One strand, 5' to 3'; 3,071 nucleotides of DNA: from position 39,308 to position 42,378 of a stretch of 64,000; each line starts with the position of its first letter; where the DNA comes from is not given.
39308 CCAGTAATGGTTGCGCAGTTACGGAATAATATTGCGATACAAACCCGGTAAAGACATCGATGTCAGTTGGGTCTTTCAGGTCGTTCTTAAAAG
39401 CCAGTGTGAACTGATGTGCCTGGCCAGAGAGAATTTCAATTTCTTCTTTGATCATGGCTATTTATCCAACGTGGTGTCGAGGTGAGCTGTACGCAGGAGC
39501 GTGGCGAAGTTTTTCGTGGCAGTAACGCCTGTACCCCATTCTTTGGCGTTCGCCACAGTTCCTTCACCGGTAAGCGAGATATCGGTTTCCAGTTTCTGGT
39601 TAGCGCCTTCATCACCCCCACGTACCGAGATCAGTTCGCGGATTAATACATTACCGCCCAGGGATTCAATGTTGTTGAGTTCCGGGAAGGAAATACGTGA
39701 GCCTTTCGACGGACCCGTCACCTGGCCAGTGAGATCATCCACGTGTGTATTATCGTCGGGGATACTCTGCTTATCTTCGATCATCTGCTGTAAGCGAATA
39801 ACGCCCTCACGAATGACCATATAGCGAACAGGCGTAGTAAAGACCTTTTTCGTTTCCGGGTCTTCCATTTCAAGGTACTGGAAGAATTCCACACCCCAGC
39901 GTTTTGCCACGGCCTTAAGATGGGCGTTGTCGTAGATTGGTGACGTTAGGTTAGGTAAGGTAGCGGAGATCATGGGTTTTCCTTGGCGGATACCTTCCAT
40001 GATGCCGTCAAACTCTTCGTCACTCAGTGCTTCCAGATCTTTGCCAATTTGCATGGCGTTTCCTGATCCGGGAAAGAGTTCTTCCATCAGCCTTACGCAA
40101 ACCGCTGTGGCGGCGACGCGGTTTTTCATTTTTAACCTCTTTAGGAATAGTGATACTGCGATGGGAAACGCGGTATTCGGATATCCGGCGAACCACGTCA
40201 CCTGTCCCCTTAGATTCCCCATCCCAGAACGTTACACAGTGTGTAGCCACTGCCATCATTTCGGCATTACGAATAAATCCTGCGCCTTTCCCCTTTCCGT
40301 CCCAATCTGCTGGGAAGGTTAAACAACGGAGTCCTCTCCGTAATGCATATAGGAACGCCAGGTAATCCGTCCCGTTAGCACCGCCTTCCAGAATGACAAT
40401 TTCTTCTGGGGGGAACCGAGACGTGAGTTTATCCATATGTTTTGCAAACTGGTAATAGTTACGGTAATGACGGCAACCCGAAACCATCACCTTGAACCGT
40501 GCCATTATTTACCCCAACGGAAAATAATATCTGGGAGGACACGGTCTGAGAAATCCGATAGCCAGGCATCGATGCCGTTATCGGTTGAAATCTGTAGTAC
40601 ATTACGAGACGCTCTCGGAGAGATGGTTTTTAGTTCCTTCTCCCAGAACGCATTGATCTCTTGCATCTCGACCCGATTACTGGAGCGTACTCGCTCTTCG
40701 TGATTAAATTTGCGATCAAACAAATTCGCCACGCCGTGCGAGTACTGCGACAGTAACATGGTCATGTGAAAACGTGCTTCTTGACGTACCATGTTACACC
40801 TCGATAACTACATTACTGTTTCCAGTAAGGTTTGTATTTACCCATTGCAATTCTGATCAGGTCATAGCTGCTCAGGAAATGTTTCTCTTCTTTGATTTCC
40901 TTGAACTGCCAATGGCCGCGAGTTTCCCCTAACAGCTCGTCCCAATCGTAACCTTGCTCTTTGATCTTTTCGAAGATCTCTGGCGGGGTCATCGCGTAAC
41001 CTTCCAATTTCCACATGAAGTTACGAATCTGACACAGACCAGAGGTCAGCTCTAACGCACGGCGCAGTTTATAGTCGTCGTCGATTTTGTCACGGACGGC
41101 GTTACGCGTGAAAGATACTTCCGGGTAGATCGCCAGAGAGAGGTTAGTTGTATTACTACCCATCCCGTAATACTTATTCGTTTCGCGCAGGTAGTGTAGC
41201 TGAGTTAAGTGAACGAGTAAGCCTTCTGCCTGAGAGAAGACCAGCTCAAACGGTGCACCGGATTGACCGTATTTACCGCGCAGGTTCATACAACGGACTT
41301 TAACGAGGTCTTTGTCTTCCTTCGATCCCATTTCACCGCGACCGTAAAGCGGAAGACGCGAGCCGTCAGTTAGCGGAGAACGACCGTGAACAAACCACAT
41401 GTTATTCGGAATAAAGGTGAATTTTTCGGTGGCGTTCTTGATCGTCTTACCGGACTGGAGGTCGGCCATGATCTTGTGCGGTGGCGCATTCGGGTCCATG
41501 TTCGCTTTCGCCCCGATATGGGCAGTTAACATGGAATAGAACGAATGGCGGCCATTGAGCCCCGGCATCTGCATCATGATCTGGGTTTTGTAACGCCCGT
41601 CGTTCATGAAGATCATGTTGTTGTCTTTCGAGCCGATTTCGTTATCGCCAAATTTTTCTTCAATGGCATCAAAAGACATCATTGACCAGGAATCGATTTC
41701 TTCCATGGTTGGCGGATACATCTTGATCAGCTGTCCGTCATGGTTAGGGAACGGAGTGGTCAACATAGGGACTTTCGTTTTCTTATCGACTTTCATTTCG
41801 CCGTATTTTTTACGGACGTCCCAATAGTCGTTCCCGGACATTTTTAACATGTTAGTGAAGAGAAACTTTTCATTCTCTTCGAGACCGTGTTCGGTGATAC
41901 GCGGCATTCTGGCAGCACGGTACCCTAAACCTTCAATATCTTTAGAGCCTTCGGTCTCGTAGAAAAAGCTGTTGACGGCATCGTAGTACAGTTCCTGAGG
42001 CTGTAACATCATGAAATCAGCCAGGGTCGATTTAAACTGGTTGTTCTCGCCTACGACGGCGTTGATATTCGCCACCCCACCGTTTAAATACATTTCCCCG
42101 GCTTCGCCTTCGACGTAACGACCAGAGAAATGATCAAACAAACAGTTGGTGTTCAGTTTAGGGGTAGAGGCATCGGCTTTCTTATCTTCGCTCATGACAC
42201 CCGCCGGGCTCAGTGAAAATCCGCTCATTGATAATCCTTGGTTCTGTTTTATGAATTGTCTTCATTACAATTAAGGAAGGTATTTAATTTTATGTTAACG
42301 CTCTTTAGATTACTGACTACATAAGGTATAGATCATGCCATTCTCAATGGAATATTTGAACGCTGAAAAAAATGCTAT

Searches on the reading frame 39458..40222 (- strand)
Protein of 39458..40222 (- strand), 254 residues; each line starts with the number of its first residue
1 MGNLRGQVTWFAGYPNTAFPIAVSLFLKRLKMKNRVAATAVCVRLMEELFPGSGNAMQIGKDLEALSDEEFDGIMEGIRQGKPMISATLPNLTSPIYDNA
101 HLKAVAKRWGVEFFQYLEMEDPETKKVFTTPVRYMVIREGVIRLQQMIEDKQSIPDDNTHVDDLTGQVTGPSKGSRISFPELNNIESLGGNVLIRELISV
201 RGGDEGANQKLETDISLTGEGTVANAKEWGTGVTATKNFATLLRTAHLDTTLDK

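Call 17: search_protein_families(library=phrogs, proteins=[window:39458-40222:-], max_evalue=0.001)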
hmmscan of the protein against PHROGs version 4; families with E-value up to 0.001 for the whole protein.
window:39458-40222:- (254 aa): 1 family
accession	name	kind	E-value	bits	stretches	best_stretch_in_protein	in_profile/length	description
phrog_3233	-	DNA, RNA and nucleotide metabolism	1.3e-69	235.5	1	32-253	2-223/225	RNA polymerase beta subunit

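Call 28: search_protein_families(library=pfam, proteins=[window:39458-40222:-], max_evalue=1)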
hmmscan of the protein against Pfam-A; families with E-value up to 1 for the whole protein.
window:39458-40222:- (254 aa): 1 family
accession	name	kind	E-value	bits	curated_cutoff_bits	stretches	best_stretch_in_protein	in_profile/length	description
PF12841.12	YvrJ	-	0.11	12.5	29.5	1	16-27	4-15/36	YvrJ protein family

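Call 30: search_dna_similar(query=window:39458-40222:-, collection=phages, mode=protein, max_rows=60, rows=spread, max_evalue=0.001)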
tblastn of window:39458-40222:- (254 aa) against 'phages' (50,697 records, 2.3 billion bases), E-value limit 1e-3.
Records with a match: 290; places in all: 290; records where one place covers at least 80% of the query: 271.
Best place of each record, by identity: >=99% 8; 80-90% 3; 60-80% 1; <60% 278.
By first word of the organism name: Pseudomonas 80; Erwinia 62; Salmonella 24; Vibrio 23; Serratia 21; Aeromonas 20; Klebsiella 14; Ralstonia 13; Burkholderia 4; Escherichia 4; and 15 more.
By host as written in the record: Erwinia amylovora 35; Pseudomonas aeruginosa 32; - 30; Erwinia amylovora ATCC 29780 19; Klebsiella pneumoniae 12; Aeromonas hydrophila 10; Pseudomonas aeruginosa PAO1 8; Ralstonia solanacearum 6; and 79 more.
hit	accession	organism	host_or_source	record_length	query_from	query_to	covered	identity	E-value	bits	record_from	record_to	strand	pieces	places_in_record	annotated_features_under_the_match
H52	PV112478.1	Klebsiella phage LPKP23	Klebsiella pneumoniae LKP303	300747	1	254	100%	100.0%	8e-170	524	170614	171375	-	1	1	hypothetical protein (x2)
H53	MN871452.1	Serratia phage KpZh_1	Klebsiella pneumoniae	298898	1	254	100%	99.6%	8e-169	521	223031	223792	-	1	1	record has no annotation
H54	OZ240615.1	Klebsiella phage vB_KpM_Centimanus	-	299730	1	254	100%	82.7%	2e-136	429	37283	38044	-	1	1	RNA polymerase beta subunit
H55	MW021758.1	Serratia phage vB_SmaM_Yaphecito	Serratia marcescens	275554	1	254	100%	59.8%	1e-93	306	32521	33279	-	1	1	putative virion structural protein | putative DNA processing protein A-like protein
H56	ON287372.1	Serratia phage vB_SmaS-Totoro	Serratia marcescens LVF3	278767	23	254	91%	62.5%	2e-92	303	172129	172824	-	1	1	putative virion structural protein | hypothetical protein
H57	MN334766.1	Serratia phage PCH45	Serratia sp. ATCC 39006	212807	33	254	87%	47.3%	2e-61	214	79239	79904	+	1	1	hypothetical protein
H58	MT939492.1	Xanthomonas phage Xoo-sp14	Xanthomonas oryzae pv. oryzae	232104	33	253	87%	37.7%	3e-35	139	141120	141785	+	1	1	virion structural protein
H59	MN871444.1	Serratia phage KpGz_1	Klebsiella pneumoniae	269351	32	252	87%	35.7%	4e-31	126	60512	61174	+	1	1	record has no annotation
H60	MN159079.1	Aeromonas phage D9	Aeromonas hydrophila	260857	30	254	89%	34.9%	7e-22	100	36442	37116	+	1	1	hypothetical protein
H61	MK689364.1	Edwardsiella phage pEt-SU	Edwardsiella tarda ATCC 15941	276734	25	253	90%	33.8%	1e-20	97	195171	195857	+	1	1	putative virion structural protein | hypothetical protein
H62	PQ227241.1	Pseudomonas phage vB_PaeM_HUST_1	Pseudomonas aeruginosa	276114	27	252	89%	33.6%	9e-26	111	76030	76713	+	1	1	RNA polymerase beta subunit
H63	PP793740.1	Pseudomonas phage vB_PaM_W10-2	Pseudomonas aeruginosa ATCC 27853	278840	27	252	89%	33.6%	9e-26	111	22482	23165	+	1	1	hypothetical protein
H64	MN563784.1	Pseudomonas phage vB_PA32_GUMS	Pseudomonas aeruginosa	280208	27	252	89%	33.6%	9e-26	111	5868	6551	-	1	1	hypothetical protein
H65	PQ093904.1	Pseudomonas phage phi9_PA9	Pseudomonas aeruginosa PAO1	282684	27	252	89%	33.6%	9e-26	111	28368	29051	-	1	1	hypothetical protein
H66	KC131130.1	Vibrio phage VP4B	Vibrio harveyi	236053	33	252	87%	34.4%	8e-24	105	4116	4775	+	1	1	hypothetical protein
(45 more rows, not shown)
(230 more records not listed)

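Call 36: find_homologous_proteins(query=window:39461-40129:-, max_evalue=0.001)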
Query seq(223 aa) (223 aa): 24 proteins with E <= 0.001 among 481 candidates.
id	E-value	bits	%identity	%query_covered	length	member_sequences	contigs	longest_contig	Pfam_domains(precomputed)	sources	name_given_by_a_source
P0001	5.2e-142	489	100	100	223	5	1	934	-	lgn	-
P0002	1.2e-124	432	99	89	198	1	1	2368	-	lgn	-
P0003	3.3e-123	427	87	100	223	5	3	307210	-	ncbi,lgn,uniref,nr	ncbi:RNA polymerase beta subunit [Klebsiella phage vB_KpM_FBKp24]|uniref:Virion structural protein n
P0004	5.2e-114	397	82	100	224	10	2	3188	-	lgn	-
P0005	2.7e-110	385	80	100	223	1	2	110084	-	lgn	-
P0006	4.6e-107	375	77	100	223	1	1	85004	-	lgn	-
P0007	9.0e-100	351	75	100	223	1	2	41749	-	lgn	-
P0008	1.7e-99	350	75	100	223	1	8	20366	-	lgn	-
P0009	8.7e-97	341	73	100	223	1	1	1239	-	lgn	-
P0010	1.0e-96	341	73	100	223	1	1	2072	-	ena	-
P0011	3.0e-96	339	72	100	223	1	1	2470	-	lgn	-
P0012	1.4e-94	334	71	100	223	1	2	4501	-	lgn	-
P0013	1.9e-93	330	71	100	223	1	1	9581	-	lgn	-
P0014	1.3e-90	321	78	87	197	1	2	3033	-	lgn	-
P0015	3.4e-88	313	74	87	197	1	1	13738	-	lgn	-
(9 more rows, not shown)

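Call 40: search_solved_structures(query=A1, max_evalue=10, show_alignments=2)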
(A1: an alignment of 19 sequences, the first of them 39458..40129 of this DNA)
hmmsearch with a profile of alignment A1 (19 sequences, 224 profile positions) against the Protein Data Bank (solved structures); distinct sequences matched with E-value up to 10: 16.
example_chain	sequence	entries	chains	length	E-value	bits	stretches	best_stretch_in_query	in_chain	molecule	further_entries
6awb_03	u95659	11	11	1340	0.047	16.4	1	25-185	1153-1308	DNA-directed RNA polymerase subunit beta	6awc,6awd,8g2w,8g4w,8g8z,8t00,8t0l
3lu0_C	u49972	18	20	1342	0.047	16.4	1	25-185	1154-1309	DNA-directed RNA polymerase subunit beta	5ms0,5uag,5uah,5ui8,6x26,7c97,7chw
8g7e_I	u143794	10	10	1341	0.047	16.4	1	25-185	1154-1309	DNA-directed RNA polymerase subunit beta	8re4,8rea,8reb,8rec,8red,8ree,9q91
8hkc_C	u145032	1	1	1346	0.047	16.4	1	25-185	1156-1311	DNA-directed RNA polymerase subunit beta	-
7mkn_C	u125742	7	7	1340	0.048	16.4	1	25-185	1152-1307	DNA-directed RNA polymerase subunit beta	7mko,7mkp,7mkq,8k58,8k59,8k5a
6n4c_C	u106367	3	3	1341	0.048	16.4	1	25-185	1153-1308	DNA-directed RNA polymerase subunit beta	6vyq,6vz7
10ma_I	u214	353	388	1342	0.048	16.4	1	25-185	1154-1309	DNA-directed RNA polymerase subunit beta | Escherichia coli RNA polymerase beta subunit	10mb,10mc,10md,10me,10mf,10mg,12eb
5uaj_C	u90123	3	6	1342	0.048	16.3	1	25-185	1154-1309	DNA-directed RNA polymerase subunit beta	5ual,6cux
5uaq_C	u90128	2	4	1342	0.048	16.3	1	25-185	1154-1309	DNA-directed RNA polymerase subunit beta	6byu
5k0y_b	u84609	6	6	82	0.22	14.2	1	118-146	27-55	40S ribosomal protein S21 | 40S ribosomal protein eS21 | Small ribosomal subunit protein eS21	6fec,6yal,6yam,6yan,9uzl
4kzx_V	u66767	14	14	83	0.22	14.2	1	118-146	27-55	40S ribosomal protein S21 | eS21 | 40S RIBOSOMAL PROTEIN ES21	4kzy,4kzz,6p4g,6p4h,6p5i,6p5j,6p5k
2h61_A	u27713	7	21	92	0.45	13.2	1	6-73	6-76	Protein S100-B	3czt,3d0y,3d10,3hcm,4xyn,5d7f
5csf_A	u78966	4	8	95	0.47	13.1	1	6-73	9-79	Protein S100-B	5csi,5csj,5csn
1mq1_A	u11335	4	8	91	0.51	13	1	7-73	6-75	S-100 protein, beta chain | S100B | Protein S100-B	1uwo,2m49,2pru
6q2u_A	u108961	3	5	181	0.98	12.1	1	8-67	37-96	Cytochrome c4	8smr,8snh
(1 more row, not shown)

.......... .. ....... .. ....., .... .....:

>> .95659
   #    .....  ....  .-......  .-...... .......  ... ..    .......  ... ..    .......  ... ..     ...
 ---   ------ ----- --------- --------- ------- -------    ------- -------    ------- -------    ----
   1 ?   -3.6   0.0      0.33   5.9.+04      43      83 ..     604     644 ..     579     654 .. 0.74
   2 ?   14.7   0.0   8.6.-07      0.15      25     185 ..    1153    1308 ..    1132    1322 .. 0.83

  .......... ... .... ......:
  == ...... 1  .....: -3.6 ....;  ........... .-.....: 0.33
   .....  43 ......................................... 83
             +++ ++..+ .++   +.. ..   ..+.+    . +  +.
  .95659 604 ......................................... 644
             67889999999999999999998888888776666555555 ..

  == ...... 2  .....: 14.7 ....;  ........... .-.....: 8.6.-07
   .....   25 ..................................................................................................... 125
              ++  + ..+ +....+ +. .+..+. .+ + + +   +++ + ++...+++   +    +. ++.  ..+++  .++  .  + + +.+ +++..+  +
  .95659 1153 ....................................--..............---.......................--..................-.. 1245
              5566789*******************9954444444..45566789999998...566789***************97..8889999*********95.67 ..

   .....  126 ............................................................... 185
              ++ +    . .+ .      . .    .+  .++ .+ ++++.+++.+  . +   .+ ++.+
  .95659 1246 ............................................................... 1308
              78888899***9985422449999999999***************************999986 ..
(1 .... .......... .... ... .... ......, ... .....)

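Call 51: predict_structure(alignment_id=A1)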
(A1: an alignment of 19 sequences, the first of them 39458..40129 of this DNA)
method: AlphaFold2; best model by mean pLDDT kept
length: 223 residues; sequences in the alignment: 19
mean_pLDDT: 60.4   pTM: 0.39
mean pLDDT of the five models: 60.4, 60.1, 59.2, 57.4, 56.0
residues with pLDDT >= 90: 11; 70-90: 61; 50-70: 69; < 50: 82
segments of 3 or more residues with pLDDT < 50: 98-127, 130-137, 139-150, 165-172, 202-223
pLDDT, mean of each block of 10 residues (from residue 1): 83 88 86 90 83 71 64 83 59 60 30 34 44 46 43 55 49 59 64 63 43 40 34
secondary structure, 60 per line:
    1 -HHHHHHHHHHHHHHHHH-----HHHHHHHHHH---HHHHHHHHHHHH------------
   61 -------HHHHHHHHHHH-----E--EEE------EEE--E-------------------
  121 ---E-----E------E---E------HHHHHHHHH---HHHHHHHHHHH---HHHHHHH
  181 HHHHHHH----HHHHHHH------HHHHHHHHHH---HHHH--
elements in order: H2-18 H24-33 H37-48 H68-78 E87-89 E96-98 H148-156 H160-170 H174-187 H192-198 H205-214 H218-221

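Call 54: fold_search(model_id=the predicted structure, library=pdb)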
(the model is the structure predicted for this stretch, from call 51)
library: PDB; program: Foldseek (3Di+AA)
matches with E <= 10: 168; with E <= 0.001: 0
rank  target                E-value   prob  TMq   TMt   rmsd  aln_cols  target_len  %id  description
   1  8txo_I                6.9e-03  0.87  0.22  0.06  20.1       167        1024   22  E. coli DNA-directed RNA polymerase transcription elongation complex bound to the unnatural dZ-PTP base pair in the ac (released 2024-01-24)
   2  9gdq_C                2.2e-02  0.69  0.22  0.05  20.1       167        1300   20  Cryo-EM structure of Vibrio cholerae RNA polymerase Transcription Activation Complex with ToxR transcription factor an (released 2025-12-17)
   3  9gdp_C                2.4e-02  0.72  0.22  0.05  20.1       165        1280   20  Cryo-EM structure of Vibrio cholerae RNA polymerase holoenzyme bound to an ompU promoter DNA fragment and 5-mer RNA (released 2025-12-17)
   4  9ujp_C                4.7e-02  0.51  0.26  0.07  22.9       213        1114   13  CryoEM structure of the T.thermophilus transcription initiation complex in the presence of Up4A (released 2025-10-22)
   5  9n9p_C                4.7e-02  0.51  0.22  0.05  19.3       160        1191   16  Cryo-EM structure of the Fta RNAP complex (released 2025-12-24)
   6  8igr_I                5.0e-02  0.47  0.22  0.05  20.1       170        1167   20  Cryo-EM structure of CII-dependent transcription activation complex (released 2023-05-17)
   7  9gdo_C                5.3e-02  0.60  0.26  0.05  22.0       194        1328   20  Cryo-EM structure of Vibrio cholerae RNA polymerase holoenzyme bound to an ompU promoter DNA fragment (released 2025-12-17)
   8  8sy6_I                5.3e-02  0.51  0.21  0.05  20.4       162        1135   23  E. coli DNA-directed RNA polymerase transcription elongation complex bound the unnatural dB-UTP base pair in the activ (released 2023-12-27)
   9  8sy7_I                5.6e-02  0.54  0.22  0.05  21.0       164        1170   21  E. coli DNA-directed RNA polymerase transcription elongation complex bound the unnatural dB-STP base pair in the activ (released 2023-12-27)
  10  8hkc_C                5.6e-02  0.51  0.21  0.05  20.5       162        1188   22  Cryo-EM structure of E. coli RNAP sigma32 complex (released 2023-05-31)
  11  5ms0_C                5.6e-02  0.51  0.23  0.05  21.3       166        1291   22  pseudo-atomic model of the RNA polymerase lambda-based antitermination complex solved by cryo-EM (released 2017-05-03)
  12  6vyx_AA               5.6e-02  0.47  0.22  0.05  20.4       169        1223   21  Escherichia coli transcription-translation complex C4 (TTC-C4) containing mRNA with a 21 nt long spacer, transcriptio (released 2020-09-02)
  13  8pdy_I                6.0e-02  0.51  0.22  0.04  20.3       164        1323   21  E. coli RNA polymerase paused at ops site (released 2024-04-24)
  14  3lu0_C                6.0e-02  0.47  0.23  0.05  21.6       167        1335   23  Molecular model of Escherichia coli core RNA polymerase (released 2010-09-29)
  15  4g7h_C                6.8e-02  0.38  0.22  0.05  22.0       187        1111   13  Crystal structure of Thermus thermophilus transcription initiation complex (released 2012-10-31)
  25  5uaj_C                9.8e-02  0.44  0.27  0.06  21.9       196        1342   19  Escherichia coli RNA polymerase RpoB S531L mutant (released 2017-01-11)
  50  5uac_C                2.5e-01  0.23  0.26  0.05  22.7       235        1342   16  Escherichia coli RNA polymerase and Rifampin complex, wild-type (released 2017-01-18)
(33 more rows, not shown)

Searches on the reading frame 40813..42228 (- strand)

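Call 17: search_protein_families(library=phrogs, proteins=[window:40813-42228:-], max_evalue=0.001)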
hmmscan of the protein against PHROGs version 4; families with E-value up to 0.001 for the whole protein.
window:40813-42228:- (471 aa): 1 family
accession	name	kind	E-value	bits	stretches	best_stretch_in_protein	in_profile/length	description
phrog_97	-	other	4.1e-44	152.6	1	10-440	36-344/506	UvsX-like recombinase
